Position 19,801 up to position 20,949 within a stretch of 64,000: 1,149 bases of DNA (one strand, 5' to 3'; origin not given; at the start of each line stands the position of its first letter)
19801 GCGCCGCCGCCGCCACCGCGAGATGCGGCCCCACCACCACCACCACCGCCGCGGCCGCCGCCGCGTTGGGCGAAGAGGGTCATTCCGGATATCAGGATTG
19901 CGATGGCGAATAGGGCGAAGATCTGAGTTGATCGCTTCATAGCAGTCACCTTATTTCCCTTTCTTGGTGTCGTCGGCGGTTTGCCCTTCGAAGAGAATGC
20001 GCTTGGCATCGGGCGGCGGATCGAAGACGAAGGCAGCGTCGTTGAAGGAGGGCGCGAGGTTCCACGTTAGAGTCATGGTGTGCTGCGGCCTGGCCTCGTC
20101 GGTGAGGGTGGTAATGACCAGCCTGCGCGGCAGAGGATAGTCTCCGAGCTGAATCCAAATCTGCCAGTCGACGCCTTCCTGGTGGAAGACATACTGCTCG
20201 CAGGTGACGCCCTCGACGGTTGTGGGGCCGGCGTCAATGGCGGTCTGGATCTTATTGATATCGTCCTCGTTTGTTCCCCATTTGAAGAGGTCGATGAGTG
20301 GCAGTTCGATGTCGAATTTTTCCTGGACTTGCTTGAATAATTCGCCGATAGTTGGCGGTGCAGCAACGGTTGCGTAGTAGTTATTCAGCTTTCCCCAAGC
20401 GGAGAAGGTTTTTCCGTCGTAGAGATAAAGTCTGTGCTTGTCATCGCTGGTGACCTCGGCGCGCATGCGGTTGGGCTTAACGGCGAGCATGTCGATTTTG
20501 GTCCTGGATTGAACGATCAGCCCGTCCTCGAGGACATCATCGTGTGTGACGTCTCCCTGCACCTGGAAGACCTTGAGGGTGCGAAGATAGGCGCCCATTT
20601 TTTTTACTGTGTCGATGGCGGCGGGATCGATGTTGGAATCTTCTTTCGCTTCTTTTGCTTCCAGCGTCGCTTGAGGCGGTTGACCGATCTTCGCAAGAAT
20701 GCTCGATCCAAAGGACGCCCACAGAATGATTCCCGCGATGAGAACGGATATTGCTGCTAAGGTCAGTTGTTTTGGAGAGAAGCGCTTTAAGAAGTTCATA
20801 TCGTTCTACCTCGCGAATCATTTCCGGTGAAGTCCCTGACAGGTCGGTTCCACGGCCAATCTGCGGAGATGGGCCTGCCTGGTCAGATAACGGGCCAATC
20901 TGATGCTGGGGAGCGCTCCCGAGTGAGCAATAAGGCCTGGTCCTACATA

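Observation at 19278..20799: DUF2092 + secreted Asn/Gly-repeat protein: candidate functional-amyloid or fibre export pair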

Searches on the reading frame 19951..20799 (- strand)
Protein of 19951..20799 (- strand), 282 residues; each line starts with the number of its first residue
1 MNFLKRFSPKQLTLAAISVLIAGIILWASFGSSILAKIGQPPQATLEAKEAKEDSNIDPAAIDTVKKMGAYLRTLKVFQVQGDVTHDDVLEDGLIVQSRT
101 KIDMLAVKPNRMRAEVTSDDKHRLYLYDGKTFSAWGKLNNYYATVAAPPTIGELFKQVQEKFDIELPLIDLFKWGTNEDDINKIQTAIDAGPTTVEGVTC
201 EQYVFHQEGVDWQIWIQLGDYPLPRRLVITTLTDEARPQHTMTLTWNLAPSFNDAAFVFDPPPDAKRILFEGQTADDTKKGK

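Call 3: search_protein_families(library=pfam, proteins=[window:19951-20799:-], max_evalue=1)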
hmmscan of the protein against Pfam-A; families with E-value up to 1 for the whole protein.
window:19951-20799:- (282 aa): 1 family
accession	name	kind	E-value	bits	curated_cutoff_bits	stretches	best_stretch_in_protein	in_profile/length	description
PF09865.15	DUF2092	-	4.8e-62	209.5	21.2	1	61-270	1-211/212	Predicted periplasmic protein (DUF2092)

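Call 4: search_protein_families(library=ncbifam, proteins=[window:19951-20799:-], max_evalue=1)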
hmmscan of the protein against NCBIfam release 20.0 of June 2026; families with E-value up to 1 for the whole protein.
window:19951-20799:- (282 aa): 0 families

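Call 21: search_solved_structures(query=window:19951-20799:-, max_evalue=1, show_alignments=1)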
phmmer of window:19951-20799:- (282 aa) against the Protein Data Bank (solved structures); distinct sequences matched with E-value up to 1: 3.
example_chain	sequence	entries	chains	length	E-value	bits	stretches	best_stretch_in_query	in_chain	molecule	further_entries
2bs9_A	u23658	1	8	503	0.53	12.7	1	201-243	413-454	BETA-XYLOSIDASE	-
2bfg_A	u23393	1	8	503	0.53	12.7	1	201-243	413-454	BETA-XYLOSIDASE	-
1w91_A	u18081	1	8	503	0.57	12.5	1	201-243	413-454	BETA-XYLOSIDASE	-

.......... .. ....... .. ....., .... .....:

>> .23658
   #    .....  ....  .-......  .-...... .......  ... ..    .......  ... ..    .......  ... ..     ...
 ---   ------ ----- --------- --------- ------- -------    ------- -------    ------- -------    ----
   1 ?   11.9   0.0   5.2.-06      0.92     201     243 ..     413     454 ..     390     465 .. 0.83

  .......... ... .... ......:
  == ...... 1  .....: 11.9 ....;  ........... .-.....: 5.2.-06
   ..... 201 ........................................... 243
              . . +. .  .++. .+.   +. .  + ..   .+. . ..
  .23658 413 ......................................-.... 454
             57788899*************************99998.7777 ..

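Call 22: find_homologous_proteins(query=window:19951-20799:-, max_evalue=0.001)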
Query window:19951-20799:- (282 aa): 2682 proteins with E <= 0.001 among 3300 candidates; the best 120 are listed.
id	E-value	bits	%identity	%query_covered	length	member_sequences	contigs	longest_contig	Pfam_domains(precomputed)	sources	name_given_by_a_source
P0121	1.9e-187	639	100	100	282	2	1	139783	PF09865.16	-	-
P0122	3.9e-172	589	91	100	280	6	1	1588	PF09865.16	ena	-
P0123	2.6e-167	573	89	100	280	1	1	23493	PF09865.16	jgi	jgi:hypothetical protein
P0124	4.3e-167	572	89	100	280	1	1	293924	PF09865.16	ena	-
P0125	1.9e-165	567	88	100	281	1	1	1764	PF09865.16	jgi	jgi:hypothetical protein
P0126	1.9e-165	567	90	100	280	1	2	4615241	PF09865.16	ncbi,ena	-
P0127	3.1e-165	566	89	100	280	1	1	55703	PF09865.16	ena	-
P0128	1.6e-164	564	88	100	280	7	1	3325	PF09865.16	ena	-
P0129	4.9e-164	562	88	99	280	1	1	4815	PF09865.16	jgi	jgi:hypothetical protein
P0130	2.5e-163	560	88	100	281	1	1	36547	PF09865.16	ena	-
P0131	2.2e-162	557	88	99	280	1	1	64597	PF09865.16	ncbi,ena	-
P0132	1.3e-149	515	87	91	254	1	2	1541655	PF09865.16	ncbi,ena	-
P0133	6.6e-145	500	78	100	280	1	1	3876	PF09865.16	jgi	jgi:hypothetical protein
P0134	1.5e-142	492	80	98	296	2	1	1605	PF09865.16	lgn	-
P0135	4.9e-142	490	79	98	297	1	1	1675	PF09865.16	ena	-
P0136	1.2e-141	489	79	98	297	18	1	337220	PF09865.16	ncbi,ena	-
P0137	1.4e-141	489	78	98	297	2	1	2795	PF09865.16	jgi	-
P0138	3.6e-141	487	81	96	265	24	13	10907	PF09865.16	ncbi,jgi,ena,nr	ncbi:MAG TPA: DUF2092 domain-containing protein [Edaphobacter sp.]|jgi:hypothetical protein|nr:DUF20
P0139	5.4e-141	487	78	98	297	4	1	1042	PF09865.16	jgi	jgi:hypothetical protein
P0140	5.8e-141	487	76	100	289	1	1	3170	PF09865.16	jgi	jgi:hypothetical protein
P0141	1.1e-140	486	78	96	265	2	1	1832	PF09865.16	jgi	jgi:hypothetical protein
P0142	4.7e-140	484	78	98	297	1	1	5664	PF09865.16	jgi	jgi:hypothetical protein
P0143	6.9e-140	483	78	98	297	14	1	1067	PF09865.16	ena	-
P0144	1.0e-139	483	79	96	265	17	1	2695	PF09865.16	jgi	jgi:hypothetical protein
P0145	2.3e-139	481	77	98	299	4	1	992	PF09865.16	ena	-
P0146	3.2e-139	481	78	96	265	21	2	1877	PF09865.16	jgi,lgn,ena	-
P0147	1.2e-138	479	78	96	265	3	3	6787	PF09865.16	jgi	jgi:hypothetical protein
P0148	1.7e-138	479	79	96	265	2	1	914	PF09865.16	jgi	jgi:hypothetical protein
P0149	2.2e-138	478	78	96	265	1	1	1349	PF09865.16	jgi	jgi:hypothetical protein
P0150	6.0e-137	473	78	95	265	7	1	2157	PF09865.16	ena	-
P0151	7.2e-137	473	76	98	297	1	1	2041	PF09865.16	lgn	-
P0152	1.3e-136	472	82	87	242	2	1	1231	PF09865.16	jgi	jgi:hypothetical protein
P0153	3.9e-136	471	74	98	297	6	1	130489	PF09865.16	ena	-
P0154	7.2e-136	470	80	90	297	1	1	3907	PF09865.16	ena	-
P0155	8.4e-136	470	75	98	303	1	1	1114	PF09865.16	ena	-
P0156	3.3e-135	468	77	96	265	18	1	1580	PF09865.16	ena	-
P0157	3.7e-135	468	70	100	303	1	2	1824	PF09865.16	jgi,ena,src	-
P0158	5.9e-135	467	74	98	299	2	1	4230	PF09865.16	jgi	jgi:hypothetical protein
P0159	6.1e-134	464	74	97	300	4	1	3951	PF09865.16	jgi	jgi:hypothetical protein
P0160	4.4e-133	461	92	76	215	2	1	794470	PF09865.16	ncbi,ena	-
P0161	4.7e-133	461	68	100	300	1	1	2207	PF09865.16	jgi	jgi:hypothetical protein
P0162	4.8e-132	457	69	100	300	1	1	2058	PF09865.16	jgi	jgi:hypothetical protein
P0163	8.6e-132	457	69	100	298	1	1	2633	PF09865.16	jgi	jgi:hypothetical protein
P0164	1.0e-131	456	74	98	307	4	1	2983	PF09865.16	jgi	jgi:hypothetical protein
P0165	2.7e-131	455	73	98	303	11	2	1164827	PF09865.16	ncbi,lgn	-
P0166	6.0e-131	454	73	98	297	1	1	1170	PF09865.16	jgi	-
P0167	1.2e-130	453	73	98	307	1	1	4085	PF09865.16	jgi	jgi:hypothetical protein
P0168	1.7e-130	452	68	100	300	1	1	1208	PF09865.16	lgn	-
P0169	2.2e-130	452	67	100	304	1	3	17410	PF09865.16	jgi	jgi:hypothetical protein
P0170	9.3e-130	450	72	98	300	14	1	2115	PF09865.16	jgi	jgi:hypothetical protein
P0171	1.7e-128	446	67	100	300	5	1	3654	PF09865.16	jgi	jgi:hypothetical protein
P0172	2.3e-128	445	68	100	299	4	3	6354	PF09865.16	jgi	jgi:hypothetical protein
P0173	2.4e-125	435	86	76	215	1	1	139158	PF09865.16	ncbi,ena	-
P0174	3.8e-125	435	64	100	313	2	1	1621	PF09865.16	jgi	jgi:hypothetical protein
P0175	4.1e-124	431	70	98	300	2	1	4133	PF09865.16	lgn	-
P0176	9.2e-124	430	68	98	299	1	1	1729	PF09865.16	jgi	jgi:hypothetical protein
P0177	4.3e-123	428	71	95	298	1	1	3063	PF09865.16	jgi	jgi:hypothetical protein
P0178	4.6e-123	428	72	93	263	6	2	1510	PF09865.16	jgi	jgi:hypothetical protein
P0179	5.7e-123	428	65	100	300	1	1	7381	PF09865.16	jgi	jgi:hypothetical protein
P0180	7.2e-122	424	69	96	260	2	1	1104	PF09865.16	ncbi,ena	-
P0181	1.0e-121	423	66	100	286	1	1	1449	PF09865.16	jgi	jgi:hypothetical protein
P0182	1.1e-121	423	73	88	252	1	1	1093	PF09865.16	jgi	jgi:hypothetical protein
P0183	2.0e-121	422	63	100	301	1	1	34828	PF09865.16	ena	-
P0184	5.0e-121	421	68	98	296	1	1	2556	PF09865.16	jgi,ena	jgi:hypothetical protein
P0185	5.0e-121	421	68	98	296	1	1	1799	PF09865.16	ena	-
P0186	1.6e-120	420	69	98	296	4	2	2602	PF09865.16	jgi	jgi:hypothetical protein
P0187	1.8e-120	419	70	94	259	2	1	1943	PF09865.16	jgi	-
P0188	1.8e-120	419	71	91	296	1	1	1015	PF09865.16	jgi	jgi:hypothetical protein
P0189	2.6e-120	419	64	100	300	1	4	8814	PF09865.16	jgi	jgi:hypothetical protein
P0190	3.1e-120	419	65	100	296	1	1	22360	PF09865.16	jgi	jgi:hypothetical protein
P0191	4.3e-120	418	65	99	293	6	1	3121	PF09865.16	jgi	jgi:hypothetical protein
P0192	6.8e-120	417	64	100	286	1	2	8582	PF09865.16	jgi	jgi:hypothetical protein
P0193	6.9e-120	417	66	98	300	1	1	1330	PF09865.16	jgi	jgi:hypothetical protein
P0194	2.4e-119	416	72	89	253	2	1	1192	PF09865.16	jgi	jgi:hypothetical protein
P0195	3.4e-119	415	62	100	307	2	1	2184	PF09865.16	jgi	jgi:hypothetical protein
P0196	4.4e-119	415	67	98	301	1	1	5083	PF09865.16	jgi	jgi:hypothetical protein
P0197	4.4e-119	415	64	100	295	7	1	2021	PF09865.16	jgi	jgi:hypothetical protein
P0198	4.7e-119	415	67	98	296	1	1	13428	PF09865.16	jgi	jgi:hypothetical protein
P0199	7.4e-119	414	68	96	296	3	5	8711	PF09865.16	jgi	jgi:hypothetical protein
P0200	8.7e-119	414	67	98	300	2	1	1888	PF09865.16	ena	-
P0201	8.8e-119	414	67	99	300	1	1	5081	PF09865.16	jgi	jgi:hypothetical protein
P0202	1.1e-118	414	67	98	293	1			PF09865.16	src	-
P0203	1.1e-118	413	62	100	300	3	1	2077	PF09865.16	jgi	jgi:hypothetical protein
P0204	1.4e-118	413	63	100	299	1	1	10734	PF09865.16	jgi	jgi:hypothetical protein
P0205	1.6e-118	413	67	96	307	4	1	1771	PF09865.16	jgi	-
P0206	1.8e-118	413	66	98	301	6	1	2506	PF09865.16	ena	-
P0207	1.9e-118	413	62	100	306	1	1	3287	PF09865.16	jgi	jgi:hypothetical protein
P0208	1.9e-118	413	66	98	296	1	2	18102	PF09865.16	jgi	jgi:hypothetical protein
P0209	1.9e-118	413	61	100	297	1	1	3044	PF09865.16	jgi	jgi:hypothetical protein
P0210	1.9e-118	413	66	96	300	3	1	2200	PF09865.16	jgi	jgi:hypothetical protein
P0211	2.2e-118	413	68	98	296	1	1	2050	PF09865.16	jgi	jgi:hypothetical protein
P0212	4.6e-118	411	68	96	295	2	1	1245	PF09865.16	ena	-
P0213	1.0e-117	410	66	98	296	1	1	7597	PF09865.16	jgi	jgi:hypothetical protein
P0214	1.3e-117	410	68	95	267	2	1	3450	PF09865.16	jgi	jgi:hypothetical protein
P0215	1.7e-117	410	70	100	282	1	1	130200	PF09865.16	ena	-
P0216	1.7e-117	410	68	96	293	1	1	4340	PF09865.16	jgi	jgi:hypothetical protein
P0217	2.4e-117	409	65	98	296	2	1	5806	PF09865.16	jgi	jgi:hypothetical protein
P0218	2.8e-117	409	67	98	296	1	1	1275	PF09865.16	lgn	-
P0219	2.9e-117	409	66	97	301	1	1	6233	PF09865.16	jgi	jgi:hypothetical protein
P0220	3.3e-117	409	62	100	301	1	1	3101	PF09865.16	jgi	jgi:hypothetical protein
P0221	3.9e-117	408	68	96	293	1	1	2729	PF09865.16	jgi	jgi:hypothetical protein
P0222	4.0e-117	408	66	98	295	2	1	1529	PF09865.16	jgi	jgi:hypothetical protein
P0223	4.4e-117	408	66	98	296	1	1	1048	PF09865.16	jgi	jgi:hypothetical protein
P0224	5.9e-117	408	64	98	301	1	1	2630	PF09865.16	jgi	jgi:hypothetical protein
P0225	6.2e-117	408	68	91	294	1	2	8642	PF09865.16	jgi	jgi:hypothetical protein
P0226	8.7e-117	407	66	98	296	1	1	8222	PF09865.16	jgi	jgi:hypothetical protein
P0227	9.9e-117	407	66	91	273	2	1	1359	PF09865.16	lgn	-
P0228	1.0e-116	407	65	97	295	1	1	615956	PF09865.16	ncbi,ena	-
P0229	1.0e-116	407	65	98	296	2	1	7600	PF09865.16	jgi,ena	jgi:hypothetical protein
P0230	1.0e-116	407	66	97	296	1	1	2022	PF09865.16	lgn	-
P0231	1.1e-116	407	66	91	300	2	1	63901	PF09865.16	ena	-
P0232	1.3e-116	407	66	97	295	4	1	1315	PF09865.16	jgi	jgi:hypothetical protein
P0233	1.3e-116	407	65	98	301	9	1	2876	PF09865.16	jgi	jgi:hypothetical protein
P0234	1.4e-116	407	67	96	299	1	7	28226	PF09865.16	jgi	jgi:hypothetical protein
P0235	1.9e-116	406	68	89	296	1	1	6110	PF09865.16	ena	-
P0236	2.2e-116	406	66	98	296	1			PF09865.16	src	-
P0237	5.7e-116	405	65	98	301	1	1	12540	PF09865.16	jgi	jgi:hypothetical protein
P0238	6.9e-116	404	67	92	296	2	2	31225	PF09865.16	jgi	jgi:hypothetical protein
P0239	7.8e-116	404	64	98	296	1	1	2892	PF09865.16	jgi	-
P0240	8.5e-116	404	66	98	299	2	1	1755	PF09865.16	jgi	jgi:hypothetical protein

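Call 32: search_dna_similar(query=window:19954-20799:-, collection=plasmids, mode=protein, max_evalue=0.001, max_rows=40, rows=spread)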
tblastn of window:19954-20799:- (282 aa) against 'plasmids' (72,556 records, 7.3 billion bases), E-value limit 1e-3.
Records with a match: 141; places in all: 194; records where one place covers at least 80% of the query: 21.
Best place of each record, by identity: <60% 141.
By first word of the organism name: Sinorhizobium 72; Rhizobium 30; Ensifer 14; Cupriavidus 6; Azospirillum 4; Paracoccus 2; Phyllobacterium 2; Eleftheria 1; Acaryochloris 1; Agrobacterium 1; and 8 more.
By predicted mobility (MOB-suite, as given by PLSDB): conjugative 73; non-mobilizable 62; mobilizable 6.
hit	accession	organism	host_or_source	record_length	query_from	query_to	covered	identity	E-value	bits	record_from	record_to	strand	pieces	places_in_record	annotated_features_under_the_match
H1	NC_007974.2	Cupriavidus metallidurans CH34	-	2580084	10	270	93%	38.5%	3e-49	181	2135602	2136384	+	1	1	none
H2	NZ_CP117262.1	Rhizobium tumorigenes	Rubus sp.,pure bacterial culture,Aerial ...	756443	6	273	95%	30.2%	8e-32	131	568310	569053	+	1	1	DUF2092 domain-containing protein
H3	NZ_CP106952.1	Eleftheria terrae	soil sample,soil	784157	41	268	81%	32.5%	6e-41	157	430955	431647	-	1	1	DUF2092 domain-containing protein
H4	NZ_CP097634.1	Agrobacterium pusense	mixed culture,Seaside Soil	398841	54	270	77%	32.3%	7e-31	128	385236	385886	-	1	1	DUF2092 domain-containing protein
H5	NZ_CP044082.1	Paracoccus yeei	Homo sapiens,clinical isolate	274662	56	270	76%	31.5%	3e-30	126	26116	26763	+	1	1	DUF2092 domain-containing protein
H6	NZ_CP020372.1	Candidatus Thiodictyon syntrophicum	meromictic lake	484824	46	270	80%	29.2%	2e-20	98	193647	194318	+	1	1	DUF2092 domain-containing protein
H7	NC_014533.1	Gloeothece verrucosa PCC 7822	fresh water in rice field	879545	58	270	76%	29.8%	2e-26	115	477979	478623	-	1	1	DUF2092 domain-containing protein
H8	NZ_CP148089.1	Sinorhizobium meliloti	Medicago sativa,cell culture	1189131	46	268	79%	28.2%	9e-17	87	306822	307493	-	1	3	record has no annotation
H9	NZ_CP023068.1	Sinorhizobium sojae CCBAU 05684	G.max,nodule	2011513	58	275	77%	28.3%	7e-24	108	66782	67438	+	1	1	record has no annotation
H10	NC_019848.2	Sinorhizobium meliloti GR4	-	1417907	51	268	77%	28.1%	1e-16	87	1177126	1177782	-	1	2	record has no annotation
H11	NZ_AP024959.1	Paraburkholderia terrae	-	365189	40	273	83%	25.8%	3e-12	74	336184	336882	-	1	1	DUF2092 domain-containing protein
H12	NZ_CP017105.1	Rhizobium gallicum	Phaseolus vulgaris,Whole ...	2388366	65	268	72%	29.5%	9e-18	90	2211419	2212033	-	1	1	none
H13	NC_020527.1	Sinorhizobium meliloti 2011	-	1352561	51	268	77%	27.6%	4e-16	86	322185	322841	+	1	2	none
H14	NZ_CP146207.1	Sinorhizobium meliloti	-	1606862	51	268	77%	27.6%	2e-15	84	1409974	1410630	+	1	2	none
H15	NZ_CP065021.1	Sinorhizobium meliloti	Medicago sativa subsp. varia (Martyn) ...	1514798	51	268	77%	27.5%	6e-15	82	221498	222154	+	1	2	none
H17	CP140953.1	Sinorhizobium meliloti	Medicago lupulina,whole organism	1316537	51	268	77%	27.0%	2e-14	81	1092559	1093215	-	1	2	DUF2092 domain-containing protein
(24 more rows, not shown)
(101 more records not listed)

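Call 33: get_annotated_region(hit=H1, flank=4000)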
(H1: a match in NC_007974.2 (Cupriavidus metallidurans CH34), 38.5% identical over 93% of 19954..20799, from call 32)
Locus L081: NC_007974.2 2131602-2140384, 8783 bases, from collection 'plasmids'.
description: Cupriavidus metallidurans CH34 megaplasmid, complete sequence
organism: Cupriavidus metallidurans CH34 (NCBI taxid 266264)
taxonomy: Bacteria; Pseudomonadota; Betaproteobacteria; Burkholderiales; Burkholderiaceae; Cupriavidus; Cupriavidus metallidurans; Cupriavidus metallidurans CH34
host: -; source: -; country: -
typing (MOB-suite, as given by PLSDB): mobilizable; replicon rep_cluster_104,rep_cluster_1581,rep_cluster_80; relaxase MOBP,MOBP
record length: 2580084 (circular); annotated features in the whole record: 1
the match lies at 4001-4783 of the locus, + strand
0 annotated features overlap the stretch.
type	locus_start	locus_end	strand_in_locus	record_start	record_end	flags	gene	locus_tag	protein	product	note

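Call 34: get_annotated_region(hit=H3, flank=4000)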
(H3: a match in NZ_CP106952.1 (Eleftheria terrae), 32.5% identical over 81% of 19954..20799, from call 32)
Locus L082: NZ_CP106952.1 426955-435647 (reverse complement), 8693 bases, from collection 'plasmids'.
description: Eleftheria terrae strain P9846-PB plasmid unnamed1
organism: Eleftheria terrae (NCBI taxid 1597781)
taxonomy: Bacteria; Pseudomonadota; Betaproteobacteria; Burkholderiales; ; Eleftheria; Eleftheria terrae
host: -; source: soil sample,soil; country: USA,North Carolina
typing (MOB-suite, as given by PLSDB): non-mobilizable
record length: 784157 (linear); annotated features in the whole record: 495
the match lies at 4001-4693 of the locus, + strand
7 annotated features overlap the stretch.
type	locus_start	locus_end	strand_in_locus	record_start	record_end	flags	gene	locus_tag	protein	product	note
CDS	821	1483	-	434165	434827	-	-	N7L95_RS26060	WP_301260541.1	response regulator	GO:0000160 - phosphorelay signal transduction system [Evidence IEA]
CDS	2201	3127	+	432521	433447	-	-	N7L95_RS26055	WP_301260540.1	ATP-binding protein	-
CDS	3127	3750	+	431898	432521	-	-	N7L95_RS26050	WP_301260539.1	response regulator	GO:0000160 - phosphorelay signal transduction system [Evidence IEA]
CDS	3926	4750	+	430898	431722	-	-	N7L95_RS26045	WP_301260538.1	DUF2092 domain-containing protein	-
CDS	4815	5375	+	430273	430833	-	-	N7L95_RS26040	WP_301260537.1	YSC84-related protein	-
CDS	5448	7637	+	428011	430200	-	-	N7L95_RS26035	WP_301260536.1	patatin-like phospholipase family protein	GO:0006629 - lipid metabolic process [Evidence IEA]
CDS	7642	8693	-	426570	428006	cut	-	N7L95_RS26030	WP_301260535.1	TolC family protein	GO:0055085 - transmembrane transport [Evidence IEA]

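Call 35: get_annotated_region(hit=H17, flank=4000)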
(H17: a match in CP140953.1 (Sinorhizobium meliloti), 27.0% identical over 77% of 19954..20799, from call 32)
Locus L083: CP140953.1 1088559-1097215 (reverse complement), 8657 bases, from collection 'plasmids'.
description: Sinorhizobium meliloti strain ml47 plasmid pSymA, complete sequence
organism: Sinorhizobium meliloti (NCBI taxid 382)
taxonomy: Bacteria; Pseudomonadota; Alphaproteobacteria; Hyphomicrobiales; Rhizobiaceae; Sinorhizobium; Sinorhizobium meliloti
host: -; source: Medicago lupulina,whole organism; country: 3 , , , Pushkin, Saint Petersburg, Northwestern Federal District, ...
typing (MOB-suite, as given by PLSDB): conjugative; relaxase MOBQ; mating-pair formation MPF_T
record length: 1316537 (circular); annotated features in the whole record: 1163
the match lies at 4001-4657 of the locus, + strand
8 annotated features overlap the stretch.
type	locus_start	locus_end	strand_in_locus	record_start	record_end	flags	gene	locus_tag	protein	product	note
CDS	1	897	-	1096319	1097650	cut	-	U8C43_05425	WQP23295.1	alpha/beta hydrolase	-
CDS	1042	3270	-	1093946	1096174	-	-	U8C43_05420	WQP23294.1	adenylate cyclase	-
CDS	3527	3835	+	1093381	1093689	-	-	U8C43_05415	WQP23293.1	hypothetical protein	-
CDS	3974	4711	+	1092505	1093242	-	-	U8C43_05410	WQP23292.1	DUF2092 domain-containing protein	-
CDS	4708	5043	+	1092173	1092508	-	-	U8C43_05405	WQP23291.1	hypothetical protein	-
CDS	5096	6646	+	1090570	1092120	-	-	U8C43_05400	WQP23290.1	DUF1254 domain-containing protein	-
CDS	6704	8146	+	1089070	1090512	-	-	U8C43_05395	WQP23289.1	DUF1254 domain-containing protein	-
CDS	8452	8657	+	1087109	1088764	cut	ccoN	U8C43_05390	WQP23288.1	cytochrome-c oxidase, cbb3-type subunit I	-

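Call 39: get_annotated_region(hit=H2, flank=3000)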
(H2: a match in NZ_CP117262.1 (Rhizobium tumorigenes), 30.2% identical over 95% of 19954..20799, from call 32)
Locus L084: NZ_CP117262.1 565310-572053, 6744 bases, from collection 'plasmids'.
description: Rhizobium tumorigenes strain 932 plasmid pRt932, complete sequence
organism: Rhizobium tumorigenes (NCBI taxid 2041385)
taxonomy: Bacteria; Pseudomonadota; Alphaproteobacteria; Hyphomicrobiales; Rhizobiaceae; Rhizobium; Rhizobium tumorigenes
host: -; source: Rubus sp.,pure bacterial culture,Aerial tumor; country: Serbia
typing (MOB-suite, as given by PLSDB): non-mobilizable
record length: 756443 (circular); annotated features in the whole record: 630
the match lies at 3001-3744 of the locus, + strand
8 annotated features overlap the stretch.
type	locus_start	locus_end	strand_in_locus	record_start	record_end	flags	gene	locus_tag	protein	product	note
CDS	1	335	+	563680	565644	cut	-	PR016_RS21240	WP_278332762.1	mechanosensitive ion channel family protein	-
CDS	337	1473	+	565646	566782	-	-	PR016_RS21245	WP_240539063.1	hypothetical protein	-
CDS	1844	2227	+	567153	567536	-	-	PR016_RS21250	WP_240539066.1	hypothetical protein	-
CDS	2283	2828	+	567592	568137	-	-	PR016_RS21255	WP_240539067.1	OmpA family protein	-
CDS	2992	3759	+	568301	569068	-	-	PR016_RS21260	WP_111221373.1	DUF2092 domain-containing protein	-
CDS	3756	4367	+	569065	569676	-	-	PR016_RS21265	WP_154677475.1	hypothetical protein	-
CDS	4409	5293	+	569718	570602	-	-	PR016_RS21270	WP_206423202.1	hypothetical protein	-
CDS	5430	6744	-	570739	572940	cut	-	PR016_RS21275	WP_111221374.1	TniQ family protein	-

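Call 40: get_annotated_region(hit=H5, flank=3000)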
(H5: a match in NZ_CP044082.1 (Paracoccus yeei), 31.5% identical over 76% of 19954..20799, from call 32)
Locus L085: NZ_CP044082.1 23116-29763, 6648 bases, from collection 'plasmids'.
description: Paracoccus yeei strain FDAARGOS_643 plasmid unnamed4, complete sequence
organism: Paracoccus yeei (NCBI taxid 147645)
taxonomy: Bacteria; Pseudomonadota; Alphaproteobacteria; Rhodobacterales; Paracoccaceae; Paracoccus; Paracoccus yeei
host: -; source: Homo sapiens,clinical isolate; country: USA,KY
typing (MOB-suite, as given by PLSDB): non-mobilizable; replicon rep_cluster_746
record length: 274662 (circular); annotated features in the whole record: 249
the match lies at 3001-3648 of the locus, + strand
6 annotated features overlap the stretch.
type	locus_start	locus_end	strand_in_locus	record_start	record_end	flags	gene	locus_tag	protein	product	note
CDS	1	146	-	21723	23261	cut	-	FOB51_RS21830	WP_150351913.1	ABC transporter substrate-binding protein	-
CDS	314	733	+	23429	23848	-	nikR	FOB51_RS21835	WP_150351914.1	nickel-responsive transcriptional regulator NikR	GO:0006355 - regulation of DNA-templated transcription [Evidence IEA]; GO:0010045 - response to nickel cation [Evidence ...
CDS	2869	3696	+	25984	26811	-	-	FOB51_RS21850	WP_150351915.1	DUF2092 domain-containing protein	-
CDS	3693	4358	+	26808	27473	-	-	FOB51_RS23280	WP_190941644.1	hypothetical protein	-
CDS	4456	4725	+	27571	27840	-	-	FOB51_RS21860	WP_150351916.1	hypothetical protein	-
CDS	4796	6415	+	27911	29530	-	-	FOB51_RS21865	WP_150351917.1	hypothetical protein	-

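Call 41: get_annotated_region(hit=H6, flank=3000)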
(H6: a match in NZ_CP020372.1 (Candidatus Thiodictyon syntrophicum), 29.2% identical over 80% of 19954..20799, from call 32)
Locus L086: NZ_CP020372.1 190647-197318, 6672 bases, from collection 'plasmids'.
description: Candidatus Thiodictyon syntrophicum strain Cad16T plasmid pTs485, complete sequence
organism: Candidatus Thiodictyon syntrophicum (NCBI taxid 1166950)
taxonomy: Bacteria; Pseudomonadota; Gammaproteobacteria; Chromatiales; Chromatiaceae; Thiodictyon; Candidatus Thiodictyon syntrophicum
host: -; source: meromictic lake; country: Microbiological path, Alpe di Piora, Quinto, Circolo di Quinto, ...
typing (MOB-suite, as given by PLSDB): non-mobilizable
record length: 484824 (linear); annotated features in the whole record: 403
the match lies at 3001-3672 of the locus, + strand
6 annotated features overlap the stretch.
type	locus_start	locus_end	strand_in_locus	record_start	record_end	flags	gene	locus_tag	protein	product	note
CDS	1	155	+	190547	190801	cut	-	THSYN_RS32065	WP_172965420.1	GlsB/YeaQ/YmgE family stress response membrane protein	-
CDS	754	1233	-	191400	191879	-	-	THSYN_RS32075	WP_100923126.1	type II toxin-antitoxin system VapC family toxin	-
CDS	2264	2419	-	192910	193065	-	-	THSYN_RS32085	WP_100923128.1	YgiT-type zinc finger protein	-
CDS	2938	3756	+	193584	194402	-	-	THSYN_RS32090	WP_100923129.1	DUF2092 domain-containing protein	-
CDS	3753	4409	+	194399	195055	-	-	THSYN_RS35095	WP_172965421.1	hypothetical protein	-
CDS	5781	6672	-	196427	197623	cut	-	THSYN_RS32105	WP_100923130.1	RtcB family protein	GO:0006396 - RNA processing [Evidence IEA]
